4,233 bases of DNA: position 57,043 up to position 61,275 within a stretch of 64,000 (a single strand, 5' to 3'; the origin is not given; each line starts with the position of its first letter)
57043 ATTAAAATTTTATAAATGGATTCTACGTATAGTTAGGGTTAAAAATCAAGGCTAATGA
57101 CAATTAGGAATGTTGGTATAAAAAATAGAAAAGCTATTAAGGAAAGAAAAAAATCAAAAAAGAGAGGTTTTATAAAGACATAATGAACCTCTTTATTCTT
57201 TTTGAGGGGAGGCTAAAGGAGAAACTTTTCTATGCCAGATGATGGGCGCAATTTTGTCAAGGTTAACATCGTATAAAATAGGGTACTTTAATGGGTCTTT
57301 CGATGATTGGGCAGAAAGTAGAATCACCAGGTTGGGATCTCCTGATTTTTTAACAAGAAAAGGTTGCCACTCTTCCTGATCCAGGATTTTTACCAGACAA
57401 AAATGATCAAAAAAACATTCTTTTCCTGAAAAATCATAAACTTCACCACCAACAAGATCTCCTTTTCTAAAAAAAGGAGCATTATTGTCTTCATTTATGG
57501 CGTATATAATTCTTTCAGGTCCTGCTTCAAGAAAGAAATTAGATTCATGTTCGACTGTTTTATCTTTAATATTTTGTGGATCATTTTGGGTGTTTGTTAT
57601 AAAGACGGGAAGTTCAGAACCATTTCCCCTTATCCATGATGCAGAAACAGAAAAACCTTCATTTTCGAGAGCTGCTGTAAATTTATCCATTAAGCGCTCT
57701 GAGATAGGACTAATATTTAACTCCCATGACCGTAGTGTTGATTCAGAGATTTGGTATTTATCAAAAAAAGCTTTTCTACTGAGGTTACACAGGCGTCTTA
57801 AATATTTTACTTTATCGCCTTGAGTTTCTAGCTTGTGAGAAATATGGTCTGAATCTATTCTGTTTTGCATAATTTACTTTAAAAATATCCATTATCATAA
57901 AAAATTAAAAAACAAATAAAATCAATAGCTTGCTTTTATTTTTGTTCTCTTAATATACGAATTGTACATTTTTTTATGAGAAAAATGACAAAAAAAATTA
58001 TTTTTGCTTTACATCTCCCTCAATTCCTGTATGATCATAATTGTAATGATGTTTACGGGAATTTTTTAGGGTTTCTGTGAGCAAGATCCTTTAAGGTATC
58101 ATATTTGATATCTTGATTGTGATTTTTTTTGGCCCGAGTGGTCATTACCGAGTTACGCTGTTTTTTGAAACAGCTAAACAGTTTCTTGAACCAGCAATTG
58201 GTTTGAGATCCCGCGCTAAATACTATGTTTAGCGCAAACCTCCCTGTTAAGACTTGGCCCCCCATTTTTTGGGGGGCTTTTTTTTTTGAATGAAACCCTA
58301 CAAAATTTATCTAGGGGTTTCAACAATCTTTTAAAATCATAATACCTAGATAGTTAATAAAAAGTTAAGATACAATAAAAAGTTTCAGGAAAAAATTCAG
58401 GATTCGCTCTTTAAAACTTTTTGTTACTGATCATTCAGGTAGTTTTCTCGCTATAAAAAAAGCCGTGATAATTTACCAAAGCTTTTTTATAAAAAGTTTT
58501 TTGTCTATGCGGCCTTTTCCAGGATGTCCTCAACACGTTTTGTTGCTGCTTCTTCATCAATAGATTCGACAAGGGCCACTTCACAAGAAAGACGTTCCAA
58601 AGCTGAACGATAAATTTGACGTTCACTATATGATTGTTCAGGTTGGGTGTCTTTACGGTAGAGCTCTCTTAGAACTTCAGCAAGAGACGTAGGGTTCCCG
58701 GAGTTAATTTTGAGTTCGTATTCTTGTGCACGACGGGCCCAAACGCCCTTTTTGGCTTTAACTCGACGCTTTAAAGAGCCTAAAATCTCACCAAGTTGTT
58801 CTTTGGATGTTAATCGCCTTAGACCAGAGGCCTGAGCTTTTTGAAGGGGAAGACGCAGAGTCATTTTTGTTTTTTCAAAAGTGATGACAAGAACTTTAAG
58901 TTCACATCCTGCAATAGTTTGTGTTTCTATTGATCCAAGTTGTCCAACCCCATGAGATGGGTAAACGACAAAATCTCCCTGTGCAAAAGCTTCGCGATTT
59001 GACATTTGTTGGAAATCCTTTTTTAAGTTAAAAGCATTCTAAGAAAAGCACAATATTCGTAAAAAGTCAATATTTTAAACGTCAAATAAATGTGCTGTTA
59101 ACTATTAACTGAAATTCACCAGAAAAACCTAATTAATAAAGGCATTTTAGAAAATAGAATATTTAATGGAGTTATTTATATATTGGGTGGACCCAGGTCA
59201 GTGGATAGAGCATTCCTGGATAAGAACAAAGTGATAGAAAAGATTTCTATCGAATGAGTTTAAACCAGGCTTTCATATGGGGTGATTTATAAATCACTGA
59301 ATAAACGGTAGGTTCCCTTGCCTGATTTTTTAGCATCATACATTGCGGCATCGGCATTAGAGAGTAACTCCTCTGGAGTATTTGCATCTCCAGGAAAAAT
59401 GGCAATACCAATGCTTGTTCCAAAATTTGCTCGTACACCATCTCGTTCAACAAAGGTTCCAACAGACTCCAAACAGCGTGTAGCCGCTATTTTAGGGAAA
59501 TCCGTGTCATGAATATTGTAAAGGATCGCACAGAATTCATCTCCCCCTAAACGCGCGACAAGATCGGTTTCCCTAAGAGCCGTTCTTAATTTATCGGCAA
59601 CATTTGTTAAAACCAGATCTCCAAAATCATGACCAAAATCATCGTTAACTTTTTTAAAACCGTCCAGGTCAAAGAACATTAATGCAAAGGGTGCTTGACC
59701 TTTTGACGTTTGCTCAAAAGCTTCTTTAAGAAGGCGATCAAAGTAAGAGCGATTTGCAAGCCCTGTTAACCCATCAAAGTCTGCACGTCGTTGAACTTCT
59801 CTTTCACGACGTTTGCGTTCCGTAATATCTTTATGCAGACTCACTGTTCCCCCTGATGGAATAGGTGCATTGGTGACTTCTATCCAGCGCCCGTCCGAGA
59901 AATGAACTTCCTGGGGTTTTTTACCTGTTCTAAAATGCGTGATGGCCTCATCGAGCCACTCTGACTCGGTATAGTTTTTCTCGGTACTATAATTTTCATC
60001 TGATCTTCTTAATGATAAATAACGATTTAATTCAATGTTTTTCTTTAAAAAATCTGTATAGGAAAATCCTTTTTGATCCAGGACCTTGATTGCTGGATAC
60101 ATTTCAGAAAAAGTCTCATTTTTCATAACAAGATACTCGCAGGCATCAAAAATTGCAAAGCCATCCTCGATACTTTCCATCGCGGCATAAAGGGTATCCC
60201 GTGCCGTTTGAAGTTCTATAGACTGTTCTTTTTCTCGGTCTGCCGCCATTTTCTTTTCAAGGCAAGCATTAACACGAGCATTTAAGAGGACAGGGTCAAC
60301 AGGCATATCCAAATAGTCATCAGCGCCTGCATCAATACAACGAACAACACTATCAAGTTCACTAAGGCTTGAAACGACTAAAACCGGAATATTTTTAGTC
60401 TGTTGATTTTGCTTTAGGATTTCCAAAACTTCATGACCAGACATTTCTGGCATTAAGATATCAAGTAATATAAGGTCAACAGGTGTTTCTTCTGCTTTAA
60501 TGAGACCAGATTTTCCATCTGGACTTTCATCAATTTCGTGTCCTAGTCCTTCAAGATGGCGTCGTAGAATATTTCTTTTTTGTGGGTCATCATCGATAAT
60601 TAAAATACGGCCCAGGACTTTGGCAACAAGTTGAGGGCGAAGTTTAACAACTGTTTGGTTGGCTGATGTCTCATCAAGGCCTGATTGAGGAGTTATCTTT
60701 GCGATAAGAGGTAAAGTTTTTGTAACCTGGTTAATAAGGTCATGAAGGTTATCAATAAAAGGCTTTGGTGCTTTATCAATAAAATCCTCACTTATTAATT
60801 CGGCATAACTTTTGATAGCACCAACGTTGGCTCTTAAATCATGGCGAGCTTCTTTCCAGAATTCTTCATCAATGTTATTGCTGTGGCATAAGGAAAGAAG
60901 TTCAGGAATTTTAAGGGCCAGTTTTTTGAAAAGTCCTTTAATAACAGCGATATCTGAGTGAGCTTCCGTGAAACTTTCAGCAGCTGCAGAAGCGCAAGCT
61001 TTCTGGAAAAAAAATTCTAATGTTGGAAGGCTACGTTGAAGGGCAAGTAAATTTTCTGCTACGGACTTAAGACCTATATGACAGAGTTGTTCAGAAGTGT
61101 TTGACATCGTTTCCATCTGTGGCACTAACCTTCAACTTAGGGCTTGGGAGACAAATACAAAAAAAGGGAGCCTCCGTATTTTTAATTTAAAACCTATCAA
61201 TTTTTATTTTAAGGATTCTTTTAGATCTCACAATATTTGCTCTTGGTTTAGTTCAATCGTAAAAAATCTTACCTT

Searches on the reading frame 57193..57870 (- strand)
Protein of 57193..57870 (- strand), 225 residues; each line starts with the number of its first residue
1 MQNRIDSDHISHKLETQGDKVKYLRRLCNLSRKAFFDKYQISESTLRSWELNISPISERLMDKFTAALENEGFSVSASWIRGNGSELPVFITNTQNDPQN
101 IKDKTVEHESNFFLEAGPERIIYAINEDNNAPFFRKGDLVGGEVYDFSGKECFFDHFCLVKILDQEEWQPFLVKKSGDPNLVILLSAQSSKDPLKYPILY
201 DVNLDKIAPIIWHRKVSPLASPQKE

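Call 62: search_protein_families(library=pfam, proteins=[window:57193-57870:-], max_evalue=0.001)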
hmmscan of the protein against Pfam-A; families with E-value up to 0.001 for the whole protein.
window:57193-57870:- (225 aa): 1 family
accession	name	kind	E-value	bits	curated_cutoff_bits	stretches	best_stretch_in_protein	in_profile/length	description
PF01381.28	HTH_3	-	0.00024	21.5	23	1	21-68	1-48/55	Helix-turn-helix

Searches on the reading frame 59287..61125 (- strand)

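Call 62: search_protein_families(library=pfam, proteins=[window:59287-61125:-], max_evalue=0.001)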
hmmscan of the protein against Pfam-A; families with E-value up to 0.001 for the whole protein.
window:59287-61125:- (612 aa): 3 families
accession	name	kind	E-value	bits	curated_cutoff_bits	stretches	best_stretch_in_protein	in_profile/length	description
PF00990.26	GGDEF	-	1.6e-44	152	23.8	1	448-603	1-159/161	Diguanylate cyclase, GGDEF domain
PF00072.30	Response_reg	-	6.9e-24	84.6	30.2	1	174-285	1-110/111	Response regulator receiver domain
PF12860.13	PAS_7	-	3.3e-16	59.9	27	1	317-441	2-114/115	PAS fold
